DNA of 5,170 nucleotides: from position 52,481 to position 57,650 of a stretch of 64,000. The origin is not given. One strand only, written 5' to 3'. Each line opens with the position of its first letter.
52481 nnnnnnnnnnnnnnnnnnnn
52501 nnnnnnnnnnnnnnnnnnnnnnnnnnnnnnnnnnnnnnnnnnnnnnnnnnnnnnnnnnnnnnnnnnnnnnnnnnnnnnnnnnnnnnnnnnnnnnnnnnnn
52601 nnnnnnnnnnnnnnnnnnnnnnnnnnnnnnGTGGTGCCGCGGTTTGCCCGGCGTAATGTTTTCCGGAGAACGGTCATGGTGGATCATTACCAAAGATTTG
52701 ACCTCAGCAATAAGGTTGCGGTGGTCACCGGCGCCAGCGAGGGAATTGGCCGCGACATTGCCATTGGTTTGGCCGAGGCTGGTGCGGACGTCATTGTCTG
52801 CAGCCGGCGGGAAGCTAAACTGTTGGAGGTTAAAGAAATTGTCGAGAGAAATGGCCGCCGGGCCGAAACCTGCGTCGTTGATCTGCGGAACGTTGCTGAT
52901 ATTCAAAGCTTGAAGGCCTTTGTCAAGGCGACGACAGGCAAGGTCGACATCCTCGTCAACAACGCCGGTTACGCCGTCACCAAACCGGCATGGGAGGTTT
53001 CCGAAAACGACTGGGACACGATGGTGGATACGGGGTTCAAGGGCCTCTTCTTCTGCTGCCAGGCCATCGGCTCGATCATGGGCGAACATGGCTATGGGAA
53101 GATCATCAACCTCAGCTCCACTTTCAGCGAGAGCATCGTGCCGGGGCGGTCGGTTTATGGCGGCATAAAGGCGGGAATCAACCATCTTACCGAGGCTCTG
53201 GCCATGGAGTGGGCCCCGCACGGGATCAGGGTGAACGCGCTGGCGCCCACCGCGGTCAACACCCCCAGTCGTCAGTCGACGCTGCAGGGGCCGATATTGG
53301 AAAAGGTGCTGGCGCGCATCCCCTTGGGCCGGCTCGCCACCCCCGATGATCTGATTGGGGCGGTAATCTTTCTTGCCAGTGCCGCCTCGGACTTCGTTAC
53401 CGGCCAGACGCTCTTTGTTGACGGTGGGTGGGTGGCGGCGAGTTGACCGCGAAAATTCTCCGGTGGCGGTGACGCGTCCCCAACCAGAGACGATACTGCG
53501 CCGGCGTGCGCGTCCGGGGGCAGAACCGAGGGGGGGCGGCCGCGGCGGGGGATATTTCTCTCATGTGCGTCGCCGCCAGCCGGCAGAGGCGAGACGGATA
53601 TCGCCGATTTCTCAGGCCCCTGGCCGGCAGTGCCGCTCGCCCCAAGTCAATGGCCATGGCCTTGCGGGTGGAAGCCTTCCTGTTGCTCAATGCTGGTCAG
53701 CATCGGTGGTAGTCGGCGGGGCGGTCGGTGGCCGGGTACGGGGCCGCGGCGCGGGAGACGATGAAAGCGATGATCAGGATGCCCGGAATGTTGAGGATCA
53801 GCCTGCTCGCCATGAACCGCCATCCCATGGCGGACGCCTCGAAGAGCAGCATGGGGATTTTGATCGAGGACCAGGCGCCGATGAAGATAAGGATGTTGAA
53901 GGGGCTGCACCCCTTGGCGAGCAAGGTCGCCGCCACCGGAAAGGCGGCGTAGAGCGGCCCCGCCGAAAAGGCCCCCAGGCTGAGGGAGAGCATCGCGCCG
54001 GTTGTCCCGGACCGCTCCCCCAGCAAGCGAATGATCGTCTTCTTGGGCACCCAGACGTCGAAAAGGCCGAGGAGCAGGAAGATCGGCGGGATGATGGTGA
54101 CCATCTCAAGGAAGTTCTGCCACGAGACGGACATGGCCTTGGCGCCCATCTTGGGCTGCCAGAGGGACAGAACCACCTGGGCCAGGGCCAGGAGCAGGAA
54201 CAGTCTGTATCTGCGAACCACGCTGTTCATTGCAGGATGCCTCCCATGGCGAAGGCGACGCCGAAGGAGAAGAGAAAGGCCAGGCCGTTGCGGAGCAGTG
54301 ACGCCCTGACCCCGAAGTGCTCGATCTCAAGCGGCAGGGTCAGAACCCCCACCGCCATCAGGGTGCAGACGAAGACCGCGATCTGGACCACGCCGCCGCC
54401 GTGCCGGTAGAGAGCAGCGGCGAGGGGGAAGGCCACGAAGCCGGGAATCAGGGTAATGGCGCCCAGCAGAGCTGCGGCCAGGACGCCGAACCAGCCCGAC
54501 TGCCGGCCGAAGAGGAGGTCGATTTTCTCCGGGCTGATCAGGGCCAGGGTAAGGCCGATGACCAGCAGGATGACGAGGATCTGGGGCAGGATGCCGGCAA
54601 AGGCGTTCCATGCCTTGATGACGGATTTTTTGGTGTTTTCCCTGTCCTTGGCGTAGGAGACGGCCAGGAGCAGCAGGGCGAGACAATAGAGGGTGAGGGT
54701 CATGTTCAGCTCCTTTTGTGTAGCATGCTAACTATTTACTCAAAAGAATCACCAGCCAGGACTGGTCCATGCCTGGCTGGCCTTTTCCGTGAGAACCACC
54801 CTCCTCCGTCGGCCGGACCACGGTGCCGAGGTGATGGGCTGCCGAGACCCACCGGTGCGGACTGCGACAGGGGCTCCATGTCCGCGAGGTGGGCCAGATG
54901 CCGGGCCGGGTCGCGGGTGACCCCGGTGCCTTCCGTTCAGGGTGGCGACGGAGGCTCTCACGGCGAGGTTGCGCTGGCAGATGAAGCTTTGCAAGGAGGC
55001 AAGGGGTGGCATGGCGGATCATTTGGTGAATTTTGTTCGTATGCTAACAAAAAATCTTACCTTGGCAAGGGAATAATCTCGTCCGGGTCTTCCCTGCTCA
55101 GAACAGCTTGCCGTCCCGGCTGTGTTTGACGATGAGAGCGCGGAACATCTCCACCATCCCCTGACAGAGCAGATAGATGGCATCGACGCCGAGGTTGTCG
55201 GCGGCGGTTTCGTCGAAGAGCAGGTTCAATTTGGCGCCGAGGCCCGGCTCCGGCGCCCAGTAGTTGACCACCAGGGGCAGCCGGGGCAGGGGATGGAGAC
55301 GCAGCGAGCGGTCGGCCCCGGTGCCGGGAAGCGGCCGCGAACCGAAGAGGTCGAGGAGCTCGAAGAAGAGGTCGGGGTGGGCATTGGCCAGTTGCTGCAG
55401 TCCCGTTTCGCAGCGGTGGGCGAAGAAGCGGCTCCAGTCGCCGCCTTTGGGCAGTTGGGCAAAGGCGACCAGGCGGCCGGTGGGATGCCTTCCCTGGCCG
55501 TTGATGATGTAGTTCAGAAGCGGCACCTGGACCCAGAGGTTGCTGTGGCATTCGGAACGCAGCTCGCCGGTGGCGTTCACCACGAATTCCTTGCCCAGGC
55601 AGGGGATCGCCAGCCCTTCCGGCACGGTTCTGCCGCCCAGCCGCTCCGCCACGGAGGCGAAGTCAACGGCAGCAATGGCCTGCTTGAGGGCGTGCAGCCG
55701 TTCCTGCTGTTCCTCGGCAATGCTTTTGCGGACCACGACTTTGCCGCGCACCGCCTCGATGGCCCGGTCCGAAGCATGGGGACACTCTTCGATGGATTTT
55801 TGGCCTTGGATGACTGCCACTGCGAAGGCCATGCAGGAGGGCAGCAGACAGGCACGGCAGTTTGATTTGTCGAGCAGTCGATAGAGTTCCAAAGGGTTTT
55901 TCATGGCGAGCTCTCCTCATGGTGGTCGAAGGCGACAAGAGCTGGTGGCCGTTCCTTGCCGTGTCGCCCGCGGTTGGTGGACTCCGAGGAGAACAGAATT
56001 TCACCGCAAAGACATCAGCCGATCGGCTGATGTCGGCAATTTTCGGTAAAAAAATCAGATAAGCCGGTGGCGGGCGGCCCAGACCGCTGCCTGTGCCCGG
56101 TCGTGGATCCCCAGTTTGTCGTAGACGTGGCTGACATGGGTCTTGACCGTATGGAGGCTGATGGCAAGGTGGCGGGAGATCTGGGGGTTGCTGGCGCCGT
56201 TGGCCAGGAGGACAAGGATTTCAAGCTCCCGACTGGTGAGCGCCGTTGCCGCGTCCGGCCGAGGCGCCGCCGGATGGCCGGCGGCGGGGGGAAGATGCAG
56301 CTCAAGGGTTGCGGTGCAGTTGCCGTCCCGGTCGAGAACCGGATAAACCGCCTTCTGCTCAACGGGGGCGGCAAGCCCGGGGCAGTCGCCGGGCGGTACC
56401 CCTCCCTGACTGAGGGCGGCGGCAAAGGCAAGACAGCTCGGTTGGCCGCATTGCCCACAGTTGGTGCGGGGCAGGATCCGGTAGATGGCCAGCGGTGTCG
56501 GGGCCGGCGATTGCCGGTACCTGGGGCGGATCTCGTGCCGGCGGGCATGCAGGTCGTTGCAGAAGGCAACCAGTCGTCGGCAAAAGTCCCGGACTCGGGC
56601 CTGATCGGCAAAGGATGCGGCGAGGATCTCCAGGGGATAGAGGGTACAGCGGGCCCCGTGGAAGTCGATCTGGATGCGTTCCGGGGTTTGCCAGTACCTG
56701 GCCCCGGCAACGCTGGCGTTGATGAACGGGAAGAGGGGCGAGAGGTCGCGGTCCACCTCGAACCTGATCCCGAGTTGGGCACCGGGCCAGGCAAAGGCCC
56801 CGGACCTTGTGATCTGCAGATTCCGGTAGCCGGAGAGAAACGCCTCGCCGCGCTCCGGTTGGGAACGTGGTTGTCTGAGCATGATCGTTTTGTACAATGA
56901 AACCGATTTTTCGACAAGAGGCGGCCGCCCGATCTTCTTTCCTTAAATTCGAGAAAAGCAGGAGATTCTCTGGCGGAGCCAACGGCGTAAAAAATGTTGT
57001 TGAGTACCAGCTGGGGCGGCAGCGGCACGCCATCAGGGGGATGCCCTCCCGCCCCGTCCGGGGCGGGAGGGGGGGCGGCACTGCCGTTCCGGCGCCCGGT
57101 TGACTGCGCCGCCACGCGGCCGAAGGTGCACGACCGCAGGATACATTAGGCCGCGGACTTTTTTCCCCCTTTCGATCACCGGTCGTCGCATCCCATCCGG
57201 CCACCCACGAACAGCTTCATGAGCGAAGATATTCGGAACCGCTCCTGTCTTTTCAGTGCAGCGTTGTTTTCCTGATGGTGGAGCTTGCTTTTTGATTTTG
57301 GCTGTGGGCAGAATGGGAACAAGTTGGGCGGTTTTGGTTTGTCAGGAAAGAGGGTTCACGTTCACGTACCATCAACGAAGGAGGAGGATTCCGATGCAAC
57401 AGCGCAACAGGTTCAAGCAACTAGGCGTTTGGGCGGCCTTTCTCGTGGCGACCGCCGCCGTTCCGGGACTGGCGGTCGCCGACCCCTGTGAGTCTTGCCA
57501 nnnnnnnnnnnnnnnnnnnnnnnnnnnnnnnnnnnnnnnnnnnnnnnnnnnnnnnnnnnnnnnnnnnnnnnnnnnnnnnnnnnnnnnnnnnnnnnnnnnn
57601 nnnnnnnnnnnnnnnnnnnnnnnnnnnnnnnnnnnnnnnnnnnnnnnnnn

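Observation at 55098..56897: Two adjacent paralogous RnfB-type Fe-S domains, one embedded in a LuxR-family regulator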

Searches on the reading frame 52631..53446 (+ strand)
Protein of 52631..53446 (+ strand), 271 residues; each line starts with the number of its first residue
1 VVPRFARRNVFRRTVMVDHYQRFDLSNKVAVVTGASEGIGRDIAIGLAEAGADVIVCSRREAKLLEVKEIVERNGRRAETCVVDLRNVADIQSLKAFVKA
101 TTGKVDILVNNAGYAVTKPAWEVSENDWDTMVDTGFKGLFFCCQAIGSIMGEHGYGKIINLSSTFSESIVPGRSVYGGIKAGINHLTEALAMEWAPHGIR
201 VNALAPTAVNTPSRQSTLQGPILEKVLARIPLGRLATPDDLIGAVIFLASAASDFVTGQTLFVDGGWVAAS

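Call 3: search_protein_families(library=pfam, proteins=[window:52631-53446:+], max_evalue=0.01)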
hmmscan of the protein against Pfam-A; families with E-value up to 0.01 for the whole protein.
window:52631-53446:+ (271 aa): 7 families
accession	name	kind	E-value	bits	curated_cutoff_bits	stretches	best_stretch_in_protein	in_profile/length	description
PF13561.12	adh_short_C2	-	9.5e-63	212.4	27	1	34-267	1-235/236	Enoyl-(Acyl carrier protein) reductase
PF00106.31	adh_short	-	1.4e-54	185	26.6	1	28-217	1-190/195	short chain dehydrogenase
PF08659.16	KR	-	2.2e-09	37.9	22.6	1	31-205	4-174/180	KR domain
PF23441.1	SDR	-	2.2e-05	24.4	27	1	25-266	5-254/258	SDR-like rossmann domain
PF02882.25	THF_DHG_CYH_C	-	0.00081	19.2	27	1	21-66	30-75/160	Tetrahydrofolate dehydrogenase/cyclohydrolase, NAD(P)-binding domain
PF01370.27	Epimerase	-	0.0033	17.3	20.9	1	31-132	2-92/240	NAD dependent epimerase/dehydratase family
PF13738.12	Pyr_redox_3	-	0.0082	15.9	30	0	19-171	155-299/305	Pyridine nucleotide-disulphide oxidoreductase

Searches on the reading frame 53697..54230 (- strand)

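Call 3: search_protein_families(library=pfam, proteins=[window:53697-54230:-], max_evalue=0.01)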
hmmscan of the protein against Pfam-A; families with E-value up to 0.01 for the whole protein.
window:53697-54230:- (177 aa): 1 family
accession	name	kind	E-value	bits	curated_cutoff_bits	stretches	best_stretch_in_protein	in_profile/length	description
PF03773.19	ArsP_1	-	6.9e-11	42.3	32.3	1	39-160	12-133/294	Predicted permease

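Call 4: search_protein_families(library=ncbifam, proteins=[window:53697-54230:-], max_evalue=0.01)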
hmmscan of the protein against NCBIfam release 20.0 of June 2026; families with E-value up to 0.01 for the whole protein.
window:53697-54230:- (177 aa): 1 family
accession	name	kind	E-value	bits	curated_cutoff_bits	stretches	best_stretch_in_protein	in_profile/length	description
NF033936.1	CuZnOut_SO0444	equivalog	0.0025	17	300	1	53-156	207-307/351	SO_0444 family Cu/Zn efflux transporter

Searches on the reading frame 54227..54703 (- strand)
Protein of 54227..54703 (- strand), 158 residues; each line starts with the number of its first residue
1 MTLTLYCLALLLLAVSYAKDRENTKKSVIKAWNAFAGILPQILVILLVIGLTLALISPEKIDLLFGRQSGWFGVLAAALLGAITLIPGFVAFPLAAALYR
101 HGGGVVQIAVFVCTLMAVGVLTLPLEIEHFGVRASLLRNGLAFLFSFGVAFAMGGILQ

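Call 3: search_protein_families(library=pfam, proteins=[window:54227-54703:-], max_evalue=0.01)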
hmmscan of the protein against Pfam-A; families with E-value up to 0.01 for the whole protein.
window:54227-54703:- (158 aa): 1 family
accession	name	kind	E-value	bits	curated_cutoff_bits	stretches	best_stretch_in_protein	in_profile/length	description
PF03773.19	ArsP_1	-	0.00097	18.8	32.3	1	38-153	16-131/294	Predicted permease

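Call 4: search_protein_families(library=ncbifam, proteins=[window:54227-54703:-], max_evalue=0.01)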
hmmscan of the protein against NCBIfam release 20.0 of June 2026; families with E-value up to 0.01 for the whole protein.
window:54227-54703:- (158 aa): 0 families

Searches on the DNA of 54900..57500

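Call 66: search_rna_families(source=window, start=54900, end=57500, threshold=evalue, max_evalue=1)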
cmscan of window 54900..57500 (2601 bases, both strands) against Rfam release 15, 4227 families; matches with E-value up to 1: 1.
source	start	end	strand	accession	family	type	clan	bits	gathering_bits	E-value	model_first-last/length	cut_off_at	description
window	55428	55478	+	RF03158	L31-Actinobacteria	Cis-reg; leader;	CL00118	20.6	35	0.99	1-48/48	no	L31-Actinobacteria ribosomal protein leader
